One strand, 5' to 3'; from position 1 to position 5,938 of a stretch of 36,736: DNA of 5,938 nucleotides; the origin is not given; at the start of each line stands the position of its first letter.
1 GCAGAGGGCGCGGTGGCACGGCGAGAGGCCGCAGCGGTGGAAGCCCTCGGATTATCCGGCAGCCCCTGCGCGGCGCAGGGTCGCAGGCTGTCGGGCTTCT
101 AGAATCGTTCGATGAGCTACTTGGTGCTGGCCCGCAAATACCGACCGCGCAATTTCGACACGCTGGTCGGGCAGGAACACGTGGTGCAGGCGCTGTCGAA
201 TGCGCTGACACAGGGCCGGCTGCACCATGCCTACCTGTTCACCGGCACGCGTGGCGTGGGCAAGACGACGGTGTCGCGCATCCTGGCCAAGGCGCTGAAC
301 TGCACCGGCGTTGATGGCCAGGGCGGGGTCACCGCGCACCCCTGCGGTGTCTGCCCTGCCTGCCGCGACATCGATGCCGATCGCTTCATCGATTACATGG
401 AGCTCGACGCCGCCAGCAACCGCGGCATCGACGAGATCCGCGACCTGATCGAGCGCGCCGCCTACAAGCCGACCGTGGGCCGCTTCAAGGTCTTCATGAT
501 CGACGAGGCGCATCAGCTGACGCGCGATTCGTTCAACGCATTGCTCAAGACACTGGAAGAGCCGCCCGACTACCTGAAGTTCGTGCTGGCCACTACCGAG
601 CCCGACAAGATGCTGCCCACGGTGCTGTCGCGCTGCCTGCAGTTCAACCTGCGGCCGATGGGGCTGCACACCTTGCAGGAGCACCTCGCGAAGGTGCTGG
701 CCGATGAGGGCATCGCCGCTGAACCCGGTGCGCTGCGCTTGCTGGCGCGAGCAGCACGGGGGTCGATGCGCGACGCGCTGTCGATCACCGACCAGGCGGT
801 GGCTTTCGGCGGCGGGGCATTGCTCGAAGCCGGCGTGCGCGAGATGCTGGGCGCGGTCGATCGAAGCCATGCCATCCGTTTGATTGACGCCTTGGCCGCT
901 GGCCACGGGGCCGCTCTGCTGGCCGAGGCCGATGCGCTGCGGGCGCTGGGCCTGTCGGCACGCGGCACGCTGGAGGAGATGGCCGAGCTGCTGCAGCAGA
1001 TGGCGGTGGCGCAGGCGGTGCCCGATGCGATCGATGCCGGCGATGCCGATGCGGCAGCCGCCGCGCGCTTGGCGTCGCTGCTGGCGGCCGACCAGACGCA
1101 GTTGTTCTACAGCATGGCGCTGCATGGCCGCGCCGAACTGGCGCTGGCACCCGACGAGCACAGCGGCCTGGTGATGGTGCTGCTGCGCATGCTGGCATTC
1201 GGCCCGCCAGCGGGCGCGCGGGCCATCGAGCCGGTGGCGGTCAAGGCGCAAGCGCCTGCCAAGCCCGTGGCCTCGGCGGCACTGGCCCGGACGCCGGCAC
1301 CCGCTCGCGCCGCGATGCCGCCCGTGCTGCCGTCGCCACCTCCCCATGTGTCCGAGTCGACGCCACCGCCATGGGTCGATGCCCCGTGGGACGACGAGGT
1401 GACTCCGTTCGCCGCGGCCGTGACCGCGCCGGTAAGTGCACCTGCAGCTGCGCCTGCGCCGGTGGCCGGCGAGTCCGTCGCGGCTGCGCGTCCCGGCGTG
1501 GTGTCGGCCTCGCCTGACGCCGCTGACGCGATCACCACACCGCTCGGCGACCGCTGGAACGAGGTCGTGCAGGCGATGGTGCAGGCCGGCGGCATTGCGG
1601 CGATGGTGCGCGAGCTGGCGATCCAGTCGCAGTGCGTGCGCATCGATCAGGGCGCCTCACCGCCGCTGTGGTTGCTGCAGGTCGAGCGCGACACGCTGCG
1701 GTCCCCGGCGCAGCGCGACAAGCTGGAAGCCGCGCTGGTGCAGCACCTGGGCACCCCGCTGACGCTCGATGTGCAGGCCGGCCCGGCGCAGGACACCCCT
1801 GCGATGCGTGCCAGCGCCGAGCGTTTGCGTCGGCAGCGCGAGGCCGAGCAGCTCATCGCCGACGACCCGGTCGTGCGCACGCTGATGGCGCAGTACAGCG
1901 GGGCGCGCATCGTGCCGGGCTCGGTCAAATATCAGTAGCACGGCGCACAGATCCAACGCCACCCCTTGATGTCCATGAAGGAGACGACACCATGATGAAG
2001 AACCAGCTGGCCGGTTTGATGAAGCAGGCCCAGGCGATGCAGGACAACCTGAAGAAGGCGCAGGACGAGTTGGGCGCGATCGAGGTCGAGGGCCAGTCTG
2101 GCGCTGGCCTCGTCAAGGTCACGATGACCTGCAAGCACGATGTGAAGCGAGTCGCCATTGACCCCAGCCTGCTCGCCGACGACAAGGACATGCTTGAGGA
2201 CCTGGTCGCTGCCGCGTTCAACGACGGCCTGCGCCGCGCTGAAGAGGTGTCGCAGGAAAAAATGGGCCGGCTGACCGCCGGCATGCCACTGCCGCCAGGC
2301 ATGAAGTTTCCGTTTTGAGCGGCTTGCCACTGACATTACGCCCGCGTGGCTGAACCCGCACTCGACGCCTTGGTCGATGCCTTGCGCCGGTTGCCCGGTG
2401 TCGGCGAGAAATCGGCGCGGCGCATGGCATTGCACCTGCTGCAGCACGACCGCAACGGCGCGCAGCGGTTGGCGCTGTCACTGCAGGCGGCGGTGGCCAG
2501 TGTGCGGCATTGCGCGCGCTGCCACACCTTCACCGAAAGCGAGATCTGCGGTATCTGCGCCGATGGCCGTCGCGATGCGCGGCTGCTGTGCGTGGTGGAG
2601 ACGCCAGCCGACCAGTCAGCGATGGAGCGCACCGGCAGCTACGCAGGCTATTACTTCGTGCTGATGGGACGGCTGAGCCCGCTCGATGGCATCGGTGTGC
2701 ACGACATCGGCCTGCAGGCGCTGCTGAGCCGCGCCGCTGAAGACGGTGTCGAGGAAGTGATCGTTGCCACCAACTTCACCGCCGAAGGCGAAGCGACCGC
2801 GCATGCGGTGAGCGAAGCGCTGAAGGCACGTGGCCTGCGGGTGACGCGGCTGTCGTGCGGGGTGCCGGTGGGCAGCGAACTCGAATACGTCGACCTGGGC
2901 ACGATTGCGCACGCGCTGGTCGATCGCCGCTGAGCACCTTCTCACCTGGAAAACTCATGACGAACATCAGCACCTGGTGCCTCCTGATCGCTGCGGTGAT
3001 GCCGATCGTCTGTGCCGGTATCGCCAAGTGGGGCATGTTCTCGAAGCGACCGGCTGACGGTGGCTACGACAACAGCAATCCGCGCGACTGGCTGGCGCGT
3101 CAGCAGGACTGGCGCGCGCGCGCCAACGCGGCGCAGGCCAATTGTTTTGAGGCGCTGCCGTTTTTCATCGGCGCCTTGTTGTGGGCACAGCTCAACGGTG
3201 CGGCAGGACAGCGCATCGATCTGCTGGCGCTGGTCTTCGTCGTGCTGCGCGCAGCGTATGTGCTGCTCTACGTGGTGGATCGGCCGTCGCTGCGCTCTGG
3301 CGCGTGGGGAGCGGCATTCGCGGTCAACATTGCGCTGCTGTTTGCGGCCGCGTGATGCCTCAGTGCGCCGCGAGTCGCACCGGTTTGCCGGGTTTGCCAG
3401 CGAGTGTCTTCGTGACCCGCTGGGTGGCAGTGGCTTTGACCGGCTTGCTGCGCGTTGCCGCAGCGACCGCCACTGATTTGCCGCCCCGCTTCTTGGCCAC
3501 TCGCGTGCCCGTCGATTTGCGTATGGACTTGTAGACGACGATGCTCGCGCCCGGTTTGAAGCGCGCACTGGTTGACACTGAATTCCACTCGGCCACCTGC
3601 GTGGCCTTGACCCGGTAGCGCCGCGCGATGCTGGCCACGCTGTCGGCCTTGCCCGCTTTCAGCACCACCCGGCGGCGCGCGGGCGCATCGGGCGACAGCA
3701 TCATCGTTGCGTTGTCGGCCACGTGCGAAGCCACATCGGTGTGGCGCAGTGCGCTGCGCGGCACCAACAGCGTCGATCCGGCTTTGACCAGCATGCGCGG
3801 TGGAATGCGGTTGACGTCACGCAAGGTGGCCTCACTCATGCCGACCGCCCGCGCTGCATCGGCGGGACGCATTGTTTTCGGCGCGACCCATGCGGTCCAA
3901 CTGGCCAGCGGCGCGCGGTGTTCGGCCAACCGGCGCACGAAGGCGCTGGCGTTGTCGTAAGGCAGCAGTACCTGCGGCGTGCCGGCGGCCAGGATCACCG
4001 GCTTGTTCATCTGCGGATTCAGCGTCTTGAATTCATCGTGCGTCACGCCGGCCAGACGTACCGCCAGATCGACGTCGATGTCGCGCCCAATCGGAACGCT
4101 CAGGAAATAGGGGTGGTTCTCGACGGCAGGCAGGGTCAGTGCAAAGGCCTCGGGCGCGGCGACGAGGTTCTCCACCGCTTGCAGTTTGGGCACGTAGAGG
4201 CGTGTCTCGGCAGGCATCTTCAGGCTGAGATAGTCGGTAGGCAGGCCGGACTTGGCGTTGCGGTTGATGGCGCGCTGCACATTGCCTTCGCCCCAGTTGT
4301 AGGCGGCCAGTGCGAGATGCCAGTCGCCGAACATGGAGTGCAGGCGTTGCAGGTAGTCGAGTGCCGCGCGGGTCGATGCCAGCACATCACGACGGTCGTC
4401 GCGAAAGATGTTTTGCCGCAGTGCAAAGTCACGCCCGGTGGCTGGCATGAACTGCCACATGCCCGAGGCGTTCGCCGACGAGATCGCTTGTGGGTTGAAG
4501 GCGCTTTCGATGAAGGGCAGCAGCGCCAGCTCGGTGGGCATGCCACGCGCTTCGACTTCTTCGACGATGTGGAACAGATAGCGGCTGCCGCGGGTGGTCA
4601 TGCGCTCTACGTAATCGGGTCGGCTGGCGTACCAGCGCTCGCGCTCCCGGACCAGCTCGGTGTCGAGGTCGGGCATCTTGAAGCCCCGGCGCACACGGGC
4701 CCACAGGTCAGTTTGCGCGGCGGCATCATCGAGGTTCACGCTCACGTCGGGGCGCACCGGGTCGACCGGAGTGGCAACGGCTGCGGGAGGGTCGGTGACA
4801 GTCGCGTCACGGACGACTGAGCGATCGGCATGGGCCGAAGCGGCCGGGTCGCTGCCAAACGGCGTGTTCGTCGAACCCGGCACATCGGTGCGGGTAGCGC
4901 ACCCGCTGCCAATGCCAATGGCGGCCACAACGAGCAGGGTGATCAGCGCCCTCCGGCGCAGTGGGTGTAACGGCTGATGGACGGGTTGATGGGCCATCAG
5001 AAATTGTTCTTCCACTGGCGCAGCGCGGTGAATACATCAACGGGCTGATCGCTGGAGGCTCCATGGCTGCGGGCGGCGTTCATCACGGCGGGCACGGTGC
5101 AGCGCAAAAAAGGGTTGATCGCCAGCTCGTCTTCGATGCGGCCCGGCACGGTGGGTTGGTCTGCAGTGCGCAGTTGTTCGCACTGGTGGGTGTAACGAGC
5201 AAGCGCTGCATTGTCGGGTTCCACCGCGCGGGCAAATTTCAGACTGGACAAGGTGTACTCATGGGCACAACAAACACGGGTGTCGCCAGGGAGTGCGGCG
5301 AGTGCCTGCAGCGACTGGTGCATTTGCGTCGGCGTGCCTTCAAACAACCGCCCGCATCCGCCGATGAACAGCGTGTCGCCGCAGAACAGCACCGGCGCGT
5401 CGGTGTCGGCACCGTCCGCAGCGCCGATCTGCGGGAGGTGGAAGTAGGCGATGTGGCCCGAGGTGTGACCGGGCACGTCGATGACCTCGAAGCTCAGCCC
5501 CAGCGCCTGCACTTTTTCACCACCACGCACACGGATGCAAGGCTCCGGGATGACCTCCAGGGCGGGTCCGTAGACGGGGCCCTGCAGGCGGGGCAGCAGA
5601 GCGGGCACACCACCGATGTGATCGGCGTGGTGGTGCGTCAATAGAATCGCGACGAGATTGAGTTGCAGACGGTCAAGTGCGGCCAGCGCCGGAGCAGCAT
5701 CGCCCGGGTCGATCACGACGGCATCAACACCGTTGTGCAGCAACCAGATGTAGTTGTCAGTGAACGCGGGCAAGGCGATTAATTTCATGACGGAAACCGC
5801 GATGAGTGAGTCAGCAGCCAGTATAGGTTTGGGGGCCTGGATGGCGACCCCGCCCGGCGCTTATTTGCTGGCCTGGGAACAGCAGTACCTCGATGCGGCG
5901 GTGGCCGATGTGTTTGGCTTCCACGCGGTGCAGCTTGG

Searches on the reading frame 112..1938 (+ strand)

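Call 12: search_protein_families(library=pfam, proteins=[window:112-1938:+], max_evalue=0.0001)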
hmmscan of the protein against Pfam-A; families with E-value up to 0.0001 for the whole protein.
window:112-1938:+ (608 aa): 8 families
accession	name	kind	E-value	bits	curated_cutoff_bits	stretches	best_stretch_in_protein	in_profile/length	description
PF13177.12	DNA_pol3_delta2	-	5.2e-42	144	27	1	20-183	1-160/161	DNA polymerase III, delta subunit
PF22608.2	DNAX_ATPase_lid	-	4.2e-22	78.1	27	1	189-235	3-49/49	DNA polymerase III clamp loader subunit, ATPase lid domain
PF12169.13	DNA_pol3_gamma3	-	6.3e-20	71.8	24.4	1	239-362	3-129/143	DNA polymerase III subunits gamma and tau domain III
PF00004.35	AAA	-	9.9e-11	42.6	21.2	1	42-176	2-124/131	ATPase family associated with various cellular activities (AAA)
PF13401.12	AAA_22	-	4.7e-07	30.6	27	1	41-162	8-123/130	AAA domain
PF12170.13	DNA_pol3_tau_5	-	2.1e-06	28.4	28.8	1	480-595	22-133/142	DNA polymerase III tau subunit V interacting with alpha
PF05496.18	RuvB_N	-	4.1e-06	27.1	27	0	11-65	2-60/159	Holliday junction DNA helicase RuvB P-loop domain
PF13191.12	AAA_16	-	8.9e-06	26.7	32.6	1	18-152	2-160/167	AAA ATPase domain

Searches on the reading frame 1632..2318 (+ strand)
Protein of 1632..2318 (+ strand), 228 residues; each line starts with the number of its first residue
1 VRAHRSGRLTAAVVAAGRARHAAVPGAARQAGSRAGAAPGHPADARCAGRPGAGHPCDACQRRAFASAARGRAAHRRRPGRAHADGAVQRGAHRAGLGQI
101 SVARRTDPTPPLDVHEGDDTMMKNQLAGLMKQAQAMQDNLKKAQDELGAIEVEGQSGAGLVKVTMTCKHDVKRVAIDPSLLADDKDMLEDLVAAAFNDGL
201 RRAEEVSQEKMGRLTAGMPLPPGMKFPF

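Call 12: search_protein_families(library=pfam, proteins=[window:1632-2318:+], max_evalue=0.0001)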
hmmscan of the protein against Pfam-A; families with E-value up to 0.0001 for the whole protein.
window:1632-2318:+ (228 aa): 1 family
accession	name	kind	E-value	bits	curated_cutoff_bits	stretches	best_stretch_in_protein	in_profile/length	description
PF02575.21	YbaB_DNA_bd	-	1.5e-32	112.1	25.5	1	130-218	1-90/91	YbaB/EbfC DNA-binding family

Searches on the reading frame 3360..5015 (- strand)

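Call 12: search_protein_families(library=pfam, proteins=[window:3360-5015:-], max_evalue=0.0001)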
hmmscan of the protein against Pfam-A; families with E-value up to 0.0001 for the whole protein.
window:3360-5015:- (551 aa): 2 families
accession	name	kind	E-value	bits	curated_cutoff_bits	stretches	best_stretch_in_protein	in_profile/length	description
PF01464.25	SLT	-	8.8e-28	96.7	21.3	1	157-255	11-110/117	Transglycosylase SLT domain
PF01476.26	LysM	-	4.3e-08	33.4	20.9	0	457-493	6-41/43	LysM domain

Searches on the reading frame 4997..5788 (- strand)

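Call 12: search_protein_families(library=pfam, proteins=[window:4997-5788:-], max_evalue=0.0001)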
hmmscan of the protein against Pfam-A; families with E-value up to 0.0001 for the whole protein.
window:4997-5788:- (263 aa): 3 families
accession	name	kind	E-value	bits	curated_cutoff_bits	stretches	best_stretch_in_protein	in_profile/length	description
PF16123.11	HAGH_C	-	1.6e-28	99.4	25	1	177-263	1-83/83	Hydroxyacylglutathione hydrolase C-terminus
PF00753.33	Lactamase_B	-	9.5e-18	65.3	22.7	1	13-176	7-196/196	Metallo-beta-lactamase superfamily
PF12706.13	Lactamase_B_2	-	1.2e-05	25.4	27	1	24-76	3-64/200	Beta-lactamase superfamily domain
